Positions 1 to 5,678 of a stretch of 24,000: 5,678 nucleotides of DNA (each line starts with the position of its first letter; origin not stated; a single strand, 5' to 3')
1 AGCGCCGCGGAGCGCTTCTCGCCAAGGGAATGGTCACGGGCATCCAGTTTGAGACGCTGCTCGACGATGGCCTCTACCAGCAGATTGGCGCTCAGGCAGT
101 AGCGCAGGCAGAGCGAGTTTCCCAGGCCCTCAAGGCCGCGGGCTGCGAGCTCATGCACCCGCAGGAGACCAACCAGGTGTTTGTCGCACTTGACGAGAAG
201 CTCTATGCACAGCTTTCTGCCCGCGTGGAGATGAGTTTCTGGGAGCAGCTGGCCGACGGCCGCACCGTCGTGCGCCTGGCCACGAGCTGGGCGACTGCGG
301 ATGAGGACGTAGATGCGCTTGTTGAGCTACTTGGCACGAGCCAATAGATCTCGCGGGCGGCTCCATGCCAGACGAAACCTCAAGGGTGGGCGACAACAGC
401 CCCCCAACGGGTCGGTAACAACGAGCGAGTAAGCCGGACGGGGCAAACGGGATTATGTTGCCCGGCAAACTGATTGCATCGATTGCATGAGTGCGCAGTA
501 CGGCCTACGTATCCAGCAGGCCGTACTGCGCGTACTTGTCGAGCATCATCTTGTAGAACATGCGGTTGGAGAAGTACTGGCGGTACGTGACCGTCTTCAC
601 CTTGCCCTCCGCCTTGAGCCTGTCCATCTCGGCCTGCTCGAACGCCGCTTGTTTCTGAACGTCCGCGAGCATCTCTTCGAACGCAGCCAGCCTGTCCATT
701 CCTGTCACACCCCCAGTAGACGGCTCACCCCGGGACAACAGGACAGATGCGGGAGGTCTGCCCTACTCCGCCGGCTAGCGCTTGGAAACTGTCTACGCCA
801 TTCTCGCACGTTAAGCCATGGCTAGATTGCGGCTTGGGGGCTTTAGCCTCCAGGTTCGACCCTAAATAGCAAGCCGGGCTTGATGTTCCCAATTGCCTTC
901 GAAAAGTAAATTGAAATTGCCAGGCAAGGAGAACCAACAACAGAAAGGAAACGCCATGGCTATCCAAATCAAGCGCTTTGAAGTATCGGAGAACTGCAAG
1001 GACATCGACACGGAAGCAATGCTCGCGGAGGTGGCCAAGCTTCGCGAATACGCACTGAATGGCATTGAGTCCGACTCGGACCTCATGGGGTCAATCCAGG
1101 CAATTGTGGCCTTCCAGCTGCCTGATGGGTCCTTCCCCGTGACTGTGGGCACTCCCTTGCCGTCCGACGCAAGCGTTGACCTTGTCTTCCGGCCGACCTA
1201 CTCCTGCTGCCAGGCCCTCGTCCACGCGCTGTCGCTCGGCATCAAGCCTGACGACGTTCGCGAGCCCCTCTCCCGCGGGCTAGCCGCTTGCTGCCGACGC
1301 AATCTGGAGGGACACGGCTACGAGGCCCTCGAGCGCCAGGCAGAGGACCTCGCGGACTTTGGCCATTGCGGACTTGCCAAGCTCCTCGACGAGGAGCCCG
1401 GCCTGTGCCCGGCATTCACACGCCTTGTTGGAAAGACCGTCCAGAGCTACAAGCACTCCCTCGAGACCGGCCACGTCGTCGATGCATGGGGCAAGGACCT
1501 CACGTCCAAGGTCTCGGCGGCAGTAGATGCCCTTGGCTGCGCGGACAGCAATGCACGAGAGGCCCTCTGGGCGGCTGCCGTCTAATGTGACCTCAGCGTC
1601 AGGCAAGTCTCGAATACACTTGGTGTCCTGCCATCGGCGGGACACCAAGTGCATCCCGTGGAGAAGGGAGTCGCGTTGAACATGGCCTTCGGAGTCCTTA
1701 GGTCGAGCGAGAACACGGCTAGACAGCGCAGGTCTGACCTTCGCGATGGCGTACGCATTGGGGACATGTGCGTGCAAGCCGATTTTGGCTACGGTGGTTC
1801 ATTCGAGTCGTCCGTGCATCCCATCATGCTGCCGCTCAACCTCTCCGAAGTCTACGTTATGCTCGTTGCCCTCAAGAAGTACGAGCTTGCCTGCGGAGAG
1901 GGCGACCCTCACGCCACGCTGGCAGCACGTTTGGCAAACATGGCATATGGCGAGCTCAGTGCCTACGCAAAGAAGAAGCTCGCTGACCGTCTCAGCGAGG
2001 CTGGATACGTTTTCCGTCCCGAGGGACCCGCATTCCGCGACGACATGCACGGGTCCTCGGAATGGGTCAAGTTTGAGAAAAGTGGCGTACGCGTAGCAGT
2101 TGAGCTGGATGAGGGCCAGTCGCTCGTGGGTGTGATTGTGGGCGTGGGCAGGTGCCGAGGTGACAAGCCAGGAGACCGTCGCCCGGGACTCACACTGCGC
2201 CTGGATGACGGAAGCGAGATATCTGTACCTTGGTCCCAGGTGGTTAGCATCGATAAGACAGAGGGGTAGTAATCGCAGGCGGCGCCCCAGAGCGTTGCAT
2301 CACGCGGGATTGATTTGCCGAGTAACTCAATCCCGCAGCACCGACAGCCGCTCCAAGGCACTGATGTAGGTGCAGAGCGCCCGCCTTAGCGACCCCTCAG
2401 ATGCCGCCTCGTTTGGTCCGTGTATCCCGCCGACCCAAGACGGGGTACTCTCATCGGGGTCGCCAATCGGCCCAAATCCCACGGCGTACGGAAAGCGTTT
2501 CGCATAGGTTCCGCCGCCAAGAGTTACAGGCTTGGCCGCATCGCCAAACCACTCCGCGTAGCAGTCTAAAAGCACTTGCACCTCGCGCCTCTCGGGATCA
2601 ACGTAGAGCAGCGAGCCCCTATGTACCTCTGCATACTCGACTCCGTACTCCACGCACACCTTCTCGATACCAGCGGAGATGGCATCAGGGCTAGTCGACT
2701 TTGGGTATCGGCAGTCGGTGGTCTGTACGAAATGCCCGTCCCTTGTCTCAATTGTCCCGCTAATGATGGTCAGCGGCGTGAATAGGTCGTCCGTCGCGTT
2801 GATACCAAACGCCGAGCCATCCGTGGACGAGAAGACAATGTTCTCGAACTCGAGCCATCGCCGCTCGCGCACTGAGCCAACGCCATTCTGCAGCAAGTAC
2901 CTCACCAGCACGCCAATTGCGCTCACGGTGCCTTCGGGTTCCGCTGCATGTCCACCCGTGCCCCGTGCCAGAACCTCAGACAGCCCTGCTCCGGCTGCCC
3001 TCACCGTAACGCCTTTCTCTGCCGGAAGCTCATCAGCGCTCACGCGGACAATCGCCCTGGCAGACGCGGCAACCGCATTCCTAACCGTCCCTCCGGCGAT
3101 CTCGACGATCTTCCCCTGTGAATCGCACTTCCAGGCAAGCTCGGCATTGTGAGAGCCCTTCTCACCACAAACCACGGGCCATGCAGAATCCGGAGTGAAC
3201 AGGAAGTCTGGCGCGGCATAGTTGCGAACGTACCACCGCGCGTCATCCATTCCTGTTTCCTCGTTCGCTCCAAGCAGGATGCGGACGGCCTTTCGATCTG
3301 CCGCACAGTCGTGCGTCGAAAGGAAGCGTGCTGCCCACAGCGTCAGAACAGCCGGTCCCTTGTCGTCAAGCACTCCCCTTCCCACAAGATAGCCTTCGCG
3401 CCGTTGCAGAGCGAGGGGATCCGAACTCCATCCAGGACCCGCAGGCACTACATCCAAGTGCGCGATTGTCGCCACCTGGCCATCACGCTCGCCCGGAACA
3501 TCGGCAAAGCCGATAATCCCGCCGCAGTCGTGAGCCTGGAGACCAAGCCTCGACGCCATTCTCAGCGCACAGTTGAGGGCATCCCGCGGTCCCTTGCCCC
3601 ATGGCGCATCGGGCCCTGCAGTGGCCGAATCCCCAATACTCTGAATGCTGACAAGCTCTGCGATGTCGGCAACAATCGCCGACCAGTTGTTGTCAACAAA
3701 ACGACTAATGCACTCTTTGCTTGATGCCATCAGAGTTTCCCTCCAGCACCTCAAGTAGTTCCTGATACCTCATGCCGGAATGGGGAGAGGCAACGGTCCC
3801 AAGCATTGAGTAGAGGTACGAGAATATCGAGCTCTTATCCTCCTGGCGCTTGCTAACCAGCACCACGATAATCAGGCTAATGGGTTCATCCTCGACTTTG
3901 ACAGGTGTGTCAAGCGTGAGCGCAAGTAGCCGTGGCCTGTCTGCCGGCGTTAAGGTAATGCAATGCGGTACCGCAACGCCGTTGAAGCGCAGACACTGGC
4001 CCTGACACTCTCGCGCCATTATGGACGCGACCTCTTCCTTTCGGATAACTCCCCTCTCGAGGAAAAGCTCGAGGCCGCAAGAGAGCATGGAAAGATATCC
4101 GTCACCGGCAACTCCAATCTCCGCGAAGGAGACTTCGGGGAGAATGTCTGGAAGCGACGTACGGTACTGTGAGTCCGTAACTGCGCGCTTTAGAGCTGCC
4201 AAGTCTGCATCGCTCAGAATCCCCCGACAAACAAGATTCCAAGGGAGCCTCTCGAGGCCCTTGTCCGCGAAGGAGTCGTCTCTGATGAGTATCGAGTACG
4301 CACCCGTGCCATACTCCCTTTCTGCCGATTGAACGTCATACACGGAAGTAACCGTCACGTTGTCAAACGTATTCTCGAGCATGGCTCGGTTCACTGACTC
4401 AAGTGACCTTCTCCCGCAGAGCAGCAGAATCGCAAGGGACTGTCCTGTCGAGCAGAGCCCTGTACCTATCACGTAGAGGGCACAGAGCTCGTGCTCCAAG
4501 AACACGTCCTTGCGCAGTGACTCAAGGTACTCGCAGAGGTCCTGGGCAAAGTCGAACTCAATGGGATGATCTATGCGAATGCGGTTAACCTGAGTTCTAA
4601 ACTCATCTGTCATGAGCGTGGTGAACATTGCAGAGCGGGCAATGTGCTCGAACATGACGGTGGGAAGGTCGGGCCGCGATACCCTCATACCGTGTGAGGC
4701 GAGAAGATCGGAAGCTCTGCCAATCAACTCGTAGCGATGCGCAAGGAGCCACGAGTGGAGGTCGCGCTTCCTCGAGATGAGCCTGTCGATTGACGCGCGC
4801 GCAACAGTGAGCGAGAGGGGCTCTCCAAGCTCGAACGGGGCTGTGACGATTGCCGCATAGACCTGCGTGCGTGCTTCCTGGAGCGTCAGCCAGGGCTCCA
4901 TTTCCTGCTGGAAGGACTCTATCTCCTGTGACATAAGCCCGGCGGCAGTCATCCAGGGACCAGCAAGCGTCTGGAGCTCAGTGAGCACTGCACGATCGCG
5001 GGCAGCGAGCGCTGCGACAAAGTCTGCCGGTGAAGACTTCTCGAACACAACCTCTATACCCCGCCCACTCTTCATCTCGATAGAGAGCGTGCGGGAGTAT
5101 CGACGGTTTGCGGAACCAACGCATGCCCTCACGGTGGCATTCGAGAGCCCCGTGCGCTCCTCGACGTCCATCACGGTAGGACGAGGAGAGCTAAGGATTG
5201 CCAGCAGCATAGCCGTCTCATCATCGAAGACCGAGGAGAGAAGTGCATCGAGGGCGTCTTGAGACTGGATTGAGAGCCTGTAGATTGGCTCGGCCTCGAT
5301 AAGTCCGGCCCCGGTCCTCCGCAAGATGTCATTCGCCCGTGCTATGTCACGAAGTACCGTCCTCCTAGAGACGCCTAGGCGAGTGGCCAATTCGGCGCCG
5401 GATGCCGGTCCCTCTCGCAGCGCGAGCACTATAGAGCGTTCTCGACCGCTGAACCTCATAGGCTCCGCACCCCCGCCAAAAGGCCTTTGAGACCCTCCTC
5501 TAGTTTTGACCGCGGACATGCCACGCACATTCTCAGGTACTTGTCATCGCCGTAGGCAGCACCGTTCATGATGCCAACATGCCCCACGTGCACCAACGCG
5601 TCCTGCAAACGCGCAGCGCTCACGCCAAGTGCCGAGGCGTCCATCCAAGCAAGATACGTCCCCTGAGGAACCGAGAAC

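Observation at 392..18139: About 90-bp imperfect direct repeats bracket a 17.6-kb lower-GC accessory segment next to the initiator tRNA gene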

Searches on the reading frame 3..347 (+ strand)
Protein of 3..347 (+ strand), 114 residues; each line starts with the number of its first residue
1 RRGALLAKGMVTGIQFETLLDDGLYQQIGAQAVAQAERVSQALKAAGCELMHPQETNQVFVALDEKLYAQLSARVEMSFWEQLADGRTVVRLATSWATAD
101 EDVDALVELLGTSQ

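Call 7: search_protein_families(library=pfam, proteins=[window:3-347:+], max_evalue=0.01)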
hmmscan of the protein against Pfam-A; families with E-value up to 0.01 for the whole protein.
window:3-347:+ (114 aa): 0 families

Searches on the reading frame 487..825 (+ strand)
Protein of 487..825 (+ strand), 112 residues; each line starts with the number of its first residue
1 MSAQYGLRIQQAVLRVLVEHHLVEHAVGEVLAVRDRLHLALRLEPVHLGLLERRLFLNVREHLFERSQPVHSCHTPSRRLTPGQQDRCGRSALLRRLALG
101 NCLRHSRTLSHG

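Call 7: search_protein_families(library=pfam, proteins=[window:487-825:+], max_evalue=0.01)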
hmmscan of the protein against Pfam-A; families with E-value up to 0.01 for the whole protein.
window:487-825:+ (112 aa): 0 families

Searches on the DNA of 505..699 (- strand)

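Call 60: search_rna_families(source=L227, start=10150, end=10600, threshold=evalue, max_evalue=1)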
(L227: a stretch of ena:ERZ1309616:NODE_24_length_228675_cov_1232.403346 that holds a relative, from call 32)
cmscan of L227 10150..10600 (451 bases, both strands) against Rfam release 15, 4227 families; matches with E-value up to 1: 1.
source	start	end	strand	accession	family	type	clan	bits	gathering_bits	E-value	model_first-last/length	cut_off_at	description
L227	10276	10354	+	RF00711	mir-449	Gene; miRNA;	CL00087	25.1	60.4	0.0025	1-86/86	no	mir-449 microRNA precursor family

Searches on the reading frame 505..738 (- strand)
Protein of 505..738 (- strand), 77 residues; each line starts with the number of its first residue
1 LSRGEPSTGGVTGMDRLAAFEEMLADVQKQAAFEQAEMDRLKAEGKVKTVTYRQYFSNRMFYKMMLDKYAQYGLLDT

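Call 7: search_protein_families(library=pfam, proteins=[window:505-738:-], max_evalue=0.01)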
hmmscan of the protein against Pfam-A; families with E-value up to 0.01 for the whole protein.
window:505-738:- (77 aa): 0 families

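Call 32: find_encoding_contigs(protein=window:505-699:-, flank=10000, max_places=10)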
Protein window:505-699:- (64 aa): 23 contigs read that carry it; 10 places shown.
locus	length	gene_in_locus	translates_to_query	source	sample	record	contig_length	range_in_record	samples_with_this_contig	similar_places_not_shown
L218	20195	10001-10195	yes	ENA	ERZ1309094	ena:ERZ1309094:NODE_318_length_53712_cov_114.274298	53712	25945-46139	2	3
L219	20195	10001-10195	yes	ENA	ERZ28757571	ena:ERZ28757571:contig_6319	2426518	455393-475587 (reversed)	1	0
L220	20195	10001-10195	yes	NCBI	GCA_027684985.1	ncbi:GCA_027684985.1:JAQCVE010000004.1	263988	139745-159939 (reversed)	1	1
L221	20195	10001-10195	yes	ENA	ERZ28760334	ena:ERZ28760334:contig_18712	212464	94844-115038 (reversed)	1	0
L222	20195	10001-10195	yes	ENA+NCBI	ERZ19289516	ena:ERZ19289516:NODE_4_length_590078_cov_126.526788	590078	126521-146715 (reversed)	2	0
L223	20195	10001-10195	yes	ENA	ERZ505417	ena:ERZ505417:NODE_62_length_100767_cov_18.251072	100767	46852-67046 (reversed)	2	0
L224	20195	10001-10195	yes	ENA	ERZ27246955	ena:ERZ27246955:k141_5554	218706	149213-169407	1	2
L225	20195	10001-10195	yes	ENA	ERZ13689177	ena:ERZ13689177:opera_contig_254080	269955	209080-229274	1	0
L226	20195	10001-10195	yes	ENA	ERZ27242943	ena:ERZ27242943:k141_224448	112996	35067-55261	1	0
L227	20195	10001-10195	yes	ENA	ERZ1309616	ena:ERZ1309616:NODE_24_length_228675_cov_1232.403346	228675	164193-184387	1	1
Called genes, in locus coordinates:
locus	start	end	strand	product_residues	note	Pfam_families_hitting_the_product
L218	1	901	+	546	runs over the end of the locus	PF00920:ILVD_EDD_N, PF24877:ILV_EDD_C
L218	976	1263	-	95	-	-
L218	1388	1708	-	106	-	PF10543:ORF6N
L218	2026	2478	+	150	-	PF00359:PTS_EIIA_2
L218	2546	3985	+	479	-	PF02302:PTS_IIB, PF02378:PTS_EIIC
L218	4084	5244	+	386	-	PF00155:Aminotran_1_2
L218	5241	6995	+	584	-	PF08279:HTH_11 (weak), PF00359:PTS_EIIA_2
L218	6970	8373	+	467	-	PF01546:Peptidase_M20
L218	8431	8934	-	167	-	-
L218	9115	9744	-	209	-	-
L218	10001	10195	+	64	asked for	-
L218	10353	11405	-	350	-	PF00155:Aminotran_1_2 (weak), PF01212:Beta_elim_lyase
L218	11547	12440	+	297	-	PF01145:Band_7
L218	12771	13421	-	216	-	PF00528:BPD_transp_1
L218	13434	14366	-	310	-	PF00497:SBP_bac_3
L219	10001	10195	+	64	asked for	-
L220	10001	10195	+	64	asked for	-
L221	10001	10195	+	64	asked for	-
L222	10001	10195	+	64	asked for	-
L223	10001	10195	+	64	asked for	-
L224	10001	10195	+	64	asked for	-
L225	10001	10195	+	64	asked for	-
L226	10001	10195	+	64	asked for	-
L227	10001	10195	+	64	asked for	-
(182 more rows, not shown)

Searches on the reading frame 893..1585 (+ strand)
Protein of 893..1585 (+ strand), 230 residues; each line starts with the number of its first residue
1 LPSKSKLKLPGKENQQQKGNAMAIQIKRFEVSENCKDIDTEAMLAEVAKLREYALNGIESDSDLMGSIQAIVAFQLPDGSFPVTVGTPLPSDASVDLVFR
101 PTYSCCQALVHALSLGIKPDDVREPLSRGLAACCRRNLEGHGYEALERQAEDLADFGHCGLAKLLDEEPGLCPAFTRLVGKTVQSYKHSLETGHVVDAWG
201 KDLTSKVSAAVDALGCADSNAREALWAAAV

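Call 7: search_protein_families(library=pfam, proteins=[window:893-1585:+], max_evalue=0.01)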
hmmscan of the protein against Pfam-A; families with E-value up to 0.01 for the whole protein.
window:893-1585:+ (230 aa): 0 families

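Call 48: search_protein_families(library=pfam, proteins=[window:956-1585:+], max_evalue=0.01)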
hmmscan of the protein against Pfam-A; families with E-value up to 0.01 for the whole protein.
window:956-1585:+ (209 aa): 0 families

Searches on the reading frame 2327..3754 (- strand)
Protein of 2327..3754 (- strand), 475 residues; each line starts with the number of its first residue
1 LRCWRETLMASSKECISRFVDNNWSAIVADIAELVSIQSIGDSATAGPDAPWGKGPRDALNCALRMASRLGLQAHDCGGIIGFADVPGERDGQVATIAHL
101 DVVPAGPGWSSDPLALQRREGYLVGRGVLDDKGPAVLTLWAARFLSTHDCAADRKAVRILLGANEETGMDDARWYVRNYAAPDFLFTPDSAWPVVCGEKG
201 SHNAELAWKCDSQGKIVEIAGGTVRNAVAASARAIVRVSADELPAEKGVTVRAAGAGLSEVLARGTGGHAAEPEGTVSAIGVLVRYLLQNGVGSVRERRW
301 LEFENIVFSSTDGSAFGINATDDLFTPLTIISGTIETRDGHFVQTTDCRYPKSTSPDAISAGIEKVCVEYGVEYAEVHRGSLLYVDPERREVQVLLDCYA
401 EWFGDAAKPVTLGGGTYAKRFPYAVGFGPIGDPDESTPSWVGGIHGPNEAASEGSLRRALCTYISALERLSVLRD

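Call 7: search_protein_families(library=pfam, proteins=[window:2327-3754:-], max_evalue=0.01)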
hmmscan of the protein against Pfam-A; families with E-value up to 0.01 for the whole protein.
window:2327-3754:- (475 aa): 3 families
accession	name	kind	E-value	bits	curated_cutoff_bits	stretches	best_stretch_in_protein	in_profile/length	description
PF01546.33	Peptidase_M20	-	2.2e-17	64.1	24.6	1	97-468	3-205/206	Peptidase family M20/M25/M40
PF04389.22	Peptidase_M28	-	0.00036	20.7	21.3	1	85-178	5-80/193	Peptidase family M28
PF07687.19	M20_dimer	-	0.0055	17.1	21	0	263-288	13-38/107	Peptidase dimerisation domain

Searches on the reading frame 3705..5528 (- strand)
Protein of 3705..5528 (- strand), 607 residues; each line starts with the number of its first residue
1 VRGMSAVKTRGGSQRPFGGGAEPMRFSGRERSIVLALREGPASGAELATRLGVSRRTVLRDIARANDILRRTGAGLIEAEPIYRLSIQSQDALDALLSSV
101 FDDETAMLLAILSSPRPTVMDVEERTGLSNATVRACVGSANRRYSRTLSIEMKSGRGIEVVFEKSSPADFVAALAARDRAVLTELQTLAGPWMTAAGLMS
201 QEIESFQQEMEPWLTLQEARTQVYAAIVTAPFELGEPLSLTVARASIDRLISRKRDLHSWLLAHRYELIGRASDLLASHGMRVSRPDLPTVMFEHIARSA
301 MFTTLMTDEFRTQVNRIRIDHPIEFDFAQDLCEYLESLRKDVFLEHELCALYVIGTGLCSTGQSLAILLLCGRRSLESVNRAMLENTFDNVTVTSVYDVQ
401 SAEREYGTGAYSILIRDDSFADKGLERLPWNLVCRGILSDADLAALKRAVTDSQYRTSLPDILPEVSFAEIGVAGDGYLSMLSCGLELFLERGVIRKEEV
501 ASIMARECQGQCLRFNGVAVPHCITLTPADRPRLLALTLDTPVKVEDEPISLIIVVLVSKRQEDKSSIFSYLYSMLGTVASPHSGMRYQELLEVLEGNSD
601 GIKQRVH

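Call 7: search_protein_families(library=pfam, proteins=[window:3705-5528:-], max_evalue=0.01)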
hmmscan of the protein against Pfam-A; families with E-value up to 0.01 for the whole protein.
window:3705-5528:- (607 aa): 8 families
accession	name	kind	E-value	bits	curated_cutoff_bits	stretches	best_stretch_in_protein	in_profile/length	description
PF08279.18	HTH_11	-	9.8e-09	35.4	25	1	29-69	1-43/55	HTH domain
PF00359.27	PTS_EIIA_2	-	1.3e-08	35.4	27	1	487-576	26-119/144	Phosphoenolpyruvate-dependent sugar phosphotransferase system, EIIA 2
PF21476.4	PF0610-like_N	-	2.7e-05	24.7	33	1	33-76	6-49/50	PF0610-like, N-terminal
PF25213.1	HVO_A0261_N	-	0.0002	21.6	35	1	31-64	14-47/86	HVO_A0261 N-terminal domain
PF12802.13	MarR_2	-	0.00039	21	27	0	106-137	9-41/61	MarR family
PF08280.17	HTH_Mga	-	0.00065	20.1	23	0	112-155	15-58/59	M protein trans-acting positive regulator (MGA) HTH domain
PF13412.12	HTH_24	-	0.0036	17.3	21.9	0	38-60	14-36/48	Winged helix-turn-helix DNA-binding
PF04545.22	Sigma70_r4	-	0.0082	16.1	24.1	0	28-70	7-49/50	Sigma-70, region 4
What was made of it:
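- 2327..8701 (-): Module 1: M20 peptidase, HTH/EIIA regulator, aminotransferase, PTS EIIBC, EIIA. Pfam (call 7).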
